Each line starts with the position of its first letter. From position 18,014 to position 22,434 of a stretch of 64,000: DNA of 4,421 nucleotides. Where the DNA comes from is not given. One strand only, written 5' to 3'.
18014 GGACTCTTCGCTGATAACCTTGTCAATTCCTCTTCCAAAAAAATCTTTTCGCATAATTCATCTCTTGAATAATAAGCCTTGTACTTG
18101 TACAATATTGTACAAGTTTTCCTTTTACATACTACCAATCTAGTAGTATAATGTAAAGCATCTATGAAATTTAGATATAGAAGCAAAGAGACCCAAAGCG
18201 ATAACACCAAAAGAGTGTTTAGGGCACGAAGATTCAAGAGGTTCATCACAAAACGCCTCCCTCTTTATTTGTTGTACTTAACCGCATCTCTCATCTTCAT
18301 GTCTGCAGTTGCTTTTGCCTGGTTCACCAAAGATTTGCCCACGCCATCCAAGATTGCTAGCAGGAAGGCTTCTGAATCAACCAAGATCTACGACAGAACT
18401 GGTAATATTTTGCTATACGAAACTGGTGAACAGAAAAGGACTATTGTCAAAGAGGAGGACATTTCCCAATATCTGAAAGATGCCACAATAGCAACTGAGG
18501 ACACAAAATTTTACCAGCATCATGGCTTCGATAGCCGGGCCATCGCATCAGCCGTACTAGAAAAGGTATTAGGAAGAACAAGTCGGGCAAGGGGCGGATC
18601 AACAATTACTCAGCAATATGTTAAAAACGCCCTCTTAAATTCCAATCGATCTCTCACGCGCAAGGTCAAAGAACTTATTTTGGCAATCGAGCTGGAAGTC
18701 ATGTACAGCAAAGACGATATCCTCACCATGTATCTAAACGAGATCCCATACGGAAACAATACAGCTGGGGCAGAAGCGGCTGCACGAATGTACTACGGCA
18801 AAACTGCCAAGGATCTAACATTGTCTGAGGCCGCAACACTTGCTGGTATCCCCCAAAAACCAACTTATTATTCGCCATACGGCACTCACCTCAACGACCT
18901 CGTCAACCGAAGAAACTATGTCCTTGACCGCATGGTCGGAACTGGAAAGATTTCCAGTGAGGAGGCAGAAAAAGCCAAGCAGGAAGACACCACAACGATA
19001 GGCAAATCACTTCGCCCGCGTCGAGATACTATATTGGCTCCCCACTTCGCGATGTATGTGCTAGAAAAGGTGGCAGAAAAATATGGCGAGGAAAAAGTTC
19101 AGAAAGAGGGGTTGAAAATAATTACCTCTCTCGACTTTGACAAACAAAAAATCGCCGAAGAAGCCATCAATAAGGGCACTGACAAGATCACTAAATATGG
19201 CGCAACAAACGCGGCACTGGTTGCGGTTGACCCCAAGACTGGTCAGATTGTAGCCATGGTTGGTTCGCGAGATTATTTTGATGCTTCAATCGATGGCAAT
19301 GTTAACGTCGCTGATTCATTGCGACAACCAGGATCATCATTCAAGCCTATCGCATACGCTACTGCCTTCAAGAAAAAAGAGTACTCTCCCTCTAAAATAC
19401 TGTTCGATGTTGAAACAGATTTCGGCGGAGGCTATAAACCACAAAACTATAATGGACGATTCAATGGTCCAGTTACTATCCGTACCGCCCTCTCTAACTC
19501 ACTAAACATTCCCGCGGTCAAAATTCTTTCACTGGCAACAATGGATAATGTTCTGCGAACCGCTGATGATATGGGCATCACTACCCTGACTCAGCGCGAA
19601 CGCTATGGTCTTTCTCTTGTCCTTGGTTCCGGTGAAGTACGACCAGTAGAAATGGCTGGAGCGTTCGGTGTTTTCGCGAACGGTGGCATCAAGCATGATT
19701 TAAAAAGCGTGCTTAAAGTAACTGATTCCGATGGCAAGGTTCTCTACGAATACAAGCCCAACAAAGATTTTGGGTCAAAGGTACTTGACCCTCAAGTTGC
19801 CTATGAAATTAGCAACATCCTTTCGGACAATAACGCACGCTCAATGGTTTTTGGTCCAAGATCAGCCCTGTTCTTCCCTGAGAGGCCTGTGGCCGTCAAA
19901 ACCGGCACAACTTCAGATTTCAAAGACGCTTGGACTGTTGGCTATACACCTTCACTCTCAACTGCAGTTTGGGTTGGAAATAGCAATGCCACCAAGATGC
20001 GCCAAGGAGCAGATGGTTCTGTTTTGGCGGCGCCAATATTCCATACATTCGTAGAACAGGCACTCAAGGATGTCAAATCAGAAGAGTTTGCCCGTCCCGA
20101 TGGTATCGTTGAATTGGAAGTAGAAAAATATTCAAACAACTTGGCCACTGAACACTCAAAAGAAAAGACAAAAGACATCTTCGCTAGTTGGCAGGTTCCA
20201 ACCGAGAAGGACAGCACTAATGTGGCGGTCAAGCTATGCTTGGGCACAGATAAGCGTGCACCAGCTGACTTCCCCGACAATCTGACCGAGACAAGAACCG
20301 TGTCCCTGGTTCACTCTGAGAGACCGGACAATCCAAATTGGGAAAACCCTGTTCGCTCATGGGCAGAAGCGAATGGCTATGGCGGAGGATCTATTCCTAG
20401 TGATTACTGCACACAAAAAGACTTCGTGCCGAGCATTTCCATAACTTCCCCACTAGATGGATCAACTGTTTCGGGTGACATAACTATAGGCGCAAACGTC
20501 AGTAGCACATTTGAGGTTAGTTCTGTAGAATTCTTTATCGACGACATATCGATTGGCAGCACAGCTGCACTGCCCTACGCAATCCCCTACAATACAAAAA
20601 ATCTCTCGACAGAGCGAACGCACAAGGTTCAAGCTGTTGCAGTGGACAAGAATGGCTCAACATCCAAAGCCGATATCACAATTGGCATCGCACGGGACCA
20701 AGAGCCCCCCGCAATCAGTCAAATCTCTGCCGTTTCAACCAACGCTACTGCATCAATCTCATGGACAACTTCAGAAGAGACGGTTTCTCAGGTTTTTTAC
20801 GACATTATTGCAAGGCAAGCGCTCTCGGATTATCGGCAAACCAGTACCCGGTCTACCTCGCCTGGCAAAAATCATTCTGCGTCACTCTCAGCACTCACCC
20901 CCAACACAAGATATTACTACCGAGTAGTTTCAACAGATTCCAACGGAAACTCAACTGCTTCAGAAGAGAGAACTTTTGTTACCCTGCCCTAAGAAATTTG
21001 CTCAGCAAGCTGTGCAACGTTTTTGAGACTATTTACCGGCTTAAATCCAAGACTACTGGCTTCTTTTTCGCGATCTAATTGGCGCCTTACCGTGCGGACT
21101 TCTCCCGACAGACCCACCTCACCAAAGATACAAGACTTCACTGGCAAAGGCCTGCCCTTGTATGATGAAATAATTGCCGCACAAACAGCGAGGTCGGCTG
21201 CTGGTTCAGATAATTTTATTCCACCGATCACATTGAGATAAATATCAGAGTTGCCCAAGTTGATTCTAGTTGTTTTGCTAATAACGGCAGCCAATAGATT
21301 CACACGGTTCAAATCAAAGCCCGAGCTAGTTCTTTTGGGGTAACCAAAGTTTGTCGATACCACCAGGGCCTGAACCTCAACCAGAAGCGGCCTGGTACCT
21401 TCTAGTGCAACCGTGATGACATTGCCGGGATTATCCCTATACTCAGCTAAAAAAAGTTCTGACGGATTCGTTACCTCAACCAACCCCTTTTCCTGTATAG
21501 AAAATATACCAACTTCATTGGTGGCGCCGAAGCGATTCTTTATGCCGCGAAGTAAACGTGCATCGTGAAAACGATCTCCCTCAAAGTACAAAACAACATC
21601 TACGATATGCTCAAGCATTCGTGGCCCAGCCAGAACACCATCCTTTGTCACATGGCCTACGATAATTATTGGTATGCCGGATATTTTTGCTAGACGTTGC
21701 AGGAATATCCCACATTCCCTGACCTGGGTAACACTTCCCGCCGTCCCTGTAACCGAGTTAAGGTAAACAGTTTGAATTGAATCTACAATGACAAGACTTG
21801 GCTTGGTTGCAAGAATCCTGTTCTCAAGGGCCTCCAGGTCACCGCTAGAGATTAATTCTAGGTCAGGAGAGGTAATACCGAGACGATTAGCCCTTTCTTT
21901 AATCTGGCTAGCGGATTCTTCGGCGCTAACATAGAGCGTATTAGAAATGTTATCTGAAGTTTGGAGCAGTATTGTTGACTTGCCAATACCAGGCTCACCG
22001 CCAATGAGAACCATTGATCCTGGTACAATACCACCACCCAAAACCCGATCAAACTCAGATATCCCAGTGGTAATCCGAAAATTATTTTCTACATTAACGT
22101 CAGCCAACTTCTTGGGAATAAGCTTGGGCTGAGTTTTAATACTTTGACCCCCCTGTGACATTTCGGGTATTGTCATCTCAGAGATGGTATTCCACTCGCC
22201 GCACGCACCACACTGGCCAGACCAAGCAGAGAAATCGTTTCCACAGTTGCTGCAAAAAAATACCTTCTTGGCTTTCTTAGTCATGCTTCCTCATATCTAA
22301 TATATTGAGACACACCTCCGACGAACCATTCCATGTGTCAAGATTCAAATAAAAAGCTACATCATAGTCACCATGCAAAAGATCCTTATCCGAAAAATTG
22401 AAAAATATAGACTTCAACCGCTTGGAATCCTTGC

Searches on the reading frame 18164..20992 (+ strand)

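Call 78: search_protein_families(library=pfam, proteins=[window:18164-20992:+], max_evalue=0.0001)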
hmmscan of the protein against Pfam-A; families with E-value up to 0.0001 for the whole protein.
window:18164-20992:+ (942 aa): 6 families
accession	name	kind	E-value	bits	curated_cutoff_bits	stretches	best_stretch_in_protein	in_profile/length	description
PF00912.28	Transgly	-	7.8e-62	208.3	27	1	85-257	6-177/178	Transglycosylase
PF00905.27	Transpeptidase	-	6.7e-25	88.3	22.1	1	351-629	2-297/299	Penicillin binding protein transpeptidase domain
PF17957.7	Big_7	-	4e-14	53.5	24.1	1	756-824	1-70/70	Bacterial Ig domain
PF16656.11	Pur_ac_phosph_N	-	2e-10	41.5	30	1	855-940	7-93/93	Purple acid Phosphatase, N-terminal domain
PF25788.1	Ig_Rha78A_N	-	4e-06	27.5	27.4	1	861-940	18-101/105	Rha78A-like, N-terminal immunoglobulin domain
PF00041.27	fn3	-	1.7e-05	25.4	25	1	852-937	6-82/84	Fibronectin type III domain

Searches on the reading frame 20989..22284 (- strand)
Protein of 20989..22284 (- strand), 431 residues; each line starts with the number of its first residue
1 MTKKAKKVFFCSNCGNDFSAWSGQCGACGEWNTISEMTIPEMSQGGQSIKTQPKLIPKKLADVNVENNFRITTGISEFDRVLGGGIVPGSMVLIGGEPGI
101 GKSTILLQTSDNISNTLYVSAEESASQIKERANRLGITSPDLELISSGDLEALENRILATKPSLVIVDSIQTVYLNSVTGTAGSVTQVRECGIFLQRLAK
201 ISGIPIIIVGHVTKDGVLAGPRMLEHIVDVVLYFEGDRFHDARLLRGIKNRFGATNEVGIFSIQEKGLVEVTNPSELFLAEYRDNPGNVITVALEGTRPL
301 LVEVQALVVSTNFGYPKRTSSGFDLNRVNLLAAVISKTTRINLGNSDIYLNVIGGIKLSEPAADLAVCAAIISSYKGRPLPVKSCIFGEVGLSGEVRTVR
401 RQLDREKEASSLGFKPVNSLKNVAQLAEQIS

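Call 78: search_protein_families(library=pfam, proteins=[window:20989-22284:-], max_evalue=0.0001)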
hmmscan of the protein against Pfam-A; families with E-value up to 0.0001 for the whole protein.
window:20989-22284:- (431 aa): 5 families
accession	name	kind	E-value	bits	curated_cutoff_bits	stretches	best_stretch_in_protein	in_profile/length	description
PF06745.19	ATPase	-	2.1e-14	53.9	26.6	1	72-142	2-77/231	KaiC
PF13481.12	AAA_25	-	4.6e-12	46.4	27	1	75-216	19-194/195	AAA domain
PF18073.7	Zn_ribbon_LapB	-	9.6e-08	32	25.7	1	11-36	3-28/28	Rubredoxin metal binding domain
PF03796.21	DnaB_C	-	1.1e-07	31.9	27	1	71-132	2-67/255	DnaB-like helicase C terminal domain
PF08423.17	Rad51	-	6e-06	26.1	22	0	69-105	6-42/244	Rad51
